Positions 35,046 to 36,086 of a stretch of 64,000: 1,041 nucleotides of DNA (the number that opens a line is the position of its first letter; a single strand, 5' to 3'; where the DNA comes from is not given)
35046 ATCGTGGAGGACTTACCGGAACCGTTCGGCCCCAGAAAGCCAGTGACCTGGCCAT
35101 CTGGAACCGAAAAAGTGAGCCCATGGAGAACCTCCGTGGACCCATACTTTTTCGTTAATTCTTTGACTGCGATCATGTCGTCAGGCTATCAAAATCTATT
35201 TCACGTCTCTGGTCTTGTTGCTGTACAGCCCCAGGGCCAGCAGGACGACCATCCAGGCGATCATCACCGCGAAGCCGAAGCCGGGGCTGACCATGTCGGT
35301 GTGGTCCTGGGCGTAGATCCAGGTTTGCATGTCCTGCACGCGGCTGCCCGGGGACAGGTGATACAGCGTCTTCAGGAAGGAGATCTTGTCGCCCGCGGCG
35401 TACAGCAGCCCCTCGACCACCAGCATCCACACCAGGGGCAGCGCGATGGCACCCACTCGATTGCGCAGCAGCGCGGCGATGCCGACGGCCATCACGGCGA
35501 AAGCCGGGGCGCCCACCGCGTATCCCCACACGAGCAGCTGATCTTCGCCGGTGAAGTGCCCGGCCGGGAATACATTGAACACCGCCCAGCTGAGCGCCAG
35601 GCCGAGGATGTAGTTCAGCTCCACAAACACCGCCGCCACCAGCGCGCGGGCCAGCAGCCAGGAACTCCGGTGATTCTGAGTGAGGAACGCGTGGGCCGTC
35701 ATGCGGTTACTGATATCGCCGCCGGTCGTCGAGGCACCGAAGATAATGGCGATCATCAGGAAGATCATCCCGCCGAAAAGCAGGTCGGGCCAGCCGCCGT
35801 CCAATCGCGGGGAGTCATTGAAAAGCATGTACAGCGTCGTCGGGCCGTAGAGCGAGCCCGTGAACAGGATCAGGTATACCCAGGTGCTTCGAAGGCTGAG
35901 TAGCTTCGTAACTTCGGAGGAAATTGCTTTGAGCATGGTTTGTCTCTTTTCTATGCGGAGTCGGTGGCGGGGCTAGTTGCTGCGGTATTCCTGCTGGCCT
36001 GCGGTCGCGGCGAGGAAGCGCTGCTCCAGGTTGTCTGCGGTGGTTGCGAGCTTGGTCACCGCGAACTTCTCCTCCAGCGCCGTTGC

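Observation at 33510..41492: Accessory block inserted into conserved synteny: TCS + selfish HNH + duplicated ABC-2 exporter pairs + SDR + low-GC orphan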

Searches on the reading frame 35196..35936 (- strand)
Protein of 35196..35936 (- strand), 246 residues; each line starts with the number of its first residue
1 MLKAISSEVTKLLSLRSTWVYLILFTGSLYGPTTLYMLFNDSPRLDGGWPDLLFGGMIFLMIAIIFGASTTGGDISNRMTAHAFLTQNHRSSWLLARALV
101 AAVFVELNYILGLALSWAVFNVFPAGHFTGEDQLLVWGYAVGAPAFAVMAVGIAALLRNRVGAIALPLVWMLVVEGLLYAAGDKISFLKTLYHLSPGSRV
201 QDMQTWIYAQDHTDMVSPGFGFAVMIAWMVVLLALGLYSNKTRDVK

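Call 3: search_protein_families(library=pfam, proteins=[window:35196-35936:-])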
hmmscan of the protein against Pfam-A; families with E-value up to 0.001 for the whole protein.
window:35196-35936:- (246 aa): 1 family
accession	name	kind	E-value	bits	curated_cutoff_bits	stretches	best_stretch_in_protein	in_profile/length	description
PF12679.13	ABC2_membrane_2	-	0.00059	19.6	27.2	0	55-245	74-283/283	ABC-2 family transporter protein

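Call 8: search_protein_families(library=ncbifam, proteins=[window:35196-35936:-], max_evalue=0.01)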
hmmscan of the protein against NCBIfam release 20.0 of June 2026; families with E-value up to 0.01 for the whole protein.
window:35196-35936:- (246 aa): 0 families

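Call 50: search_solved_structures(query=window:35196-35936:-, max_evalue=10)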
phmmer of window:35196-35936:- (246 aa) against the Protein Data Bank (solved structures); distinct sequences matched with E-value up to 10: 6.
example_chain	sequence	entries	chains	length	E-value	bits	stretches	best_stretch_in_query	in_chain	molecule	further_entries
1z19_A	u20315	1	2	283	0.89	12.1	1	121-185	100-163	Integrase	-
1p7d_A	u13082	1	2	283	0.89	12.1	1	121-185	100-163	Integrase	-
1z1b_A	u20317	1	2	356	1.3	11.5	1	122-185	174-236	Integrase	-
1z1g_A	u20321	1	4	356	1.3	11.5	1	122-185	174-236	Integrase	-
5j0n_E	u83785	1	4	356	1.3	11.5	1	122-185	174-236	Integrase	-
1ae9_A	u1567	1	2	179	1.3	11.5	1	128-185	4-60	LAMBDA INTEGRASE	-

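Call 63: search_protein_families(library=padloc, proteins=[window:35196-35936:-], max_evalue=0.001)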
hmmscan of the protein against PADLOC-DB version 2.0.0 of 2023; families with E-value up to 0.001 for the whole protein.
window:35196-35936:- (246 aa): 0 families

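Call 65: search_protein_families(library=pfam, alignment_id=A3, max_evalue=0.01)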
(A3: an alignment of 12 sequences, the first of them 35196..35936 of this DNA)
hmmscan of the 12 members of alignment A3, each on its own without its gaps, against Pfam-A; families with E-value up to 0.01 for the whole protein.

A. member 1, window:35196-35936:- (246 aa): 1 family
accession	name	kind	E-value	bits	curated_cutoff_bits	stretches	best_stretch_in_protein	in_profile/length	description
PF12679.13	ABC2_membrane_2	-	0.00059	19.6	27.2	1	55-245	74-283/283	ABC-2 family transporter protein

B. families by the number of members that match (of 12 scanned): 3 families
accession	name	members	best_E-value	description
PF12679.13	ABC2_membrane_2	8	1e-08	ABC-2 family transporter protein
PF02233.22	PNTB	1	7.1e-05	NAD(P) transhydrogenase beta subunit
PF12698.13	ABC2_membrane_3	1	0.00028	ABC-2 family transporter protein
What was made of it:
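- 35196..35936 (-): ABC-2-type permease 1 (246 aa). Calls 3 and 65.
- On ABC-2-type exporter: 8 of 12 orthologues hit PF12679, best 1e-8 (call 65).
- Checked: Their own Pfam ABC2_membrane_2 hits are below the gathering score, but 8 of 12 orthologues hit the model, best E=1e-8 (call 65).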

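Call 66: search_solved_structures(query=A3, max_evalue=1)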
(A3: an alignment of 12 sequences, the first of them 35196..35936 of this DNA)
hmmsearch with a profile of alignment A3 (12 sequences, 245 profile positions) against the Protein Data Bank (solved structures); distinct sequences matched with E-value up to 1: 0.
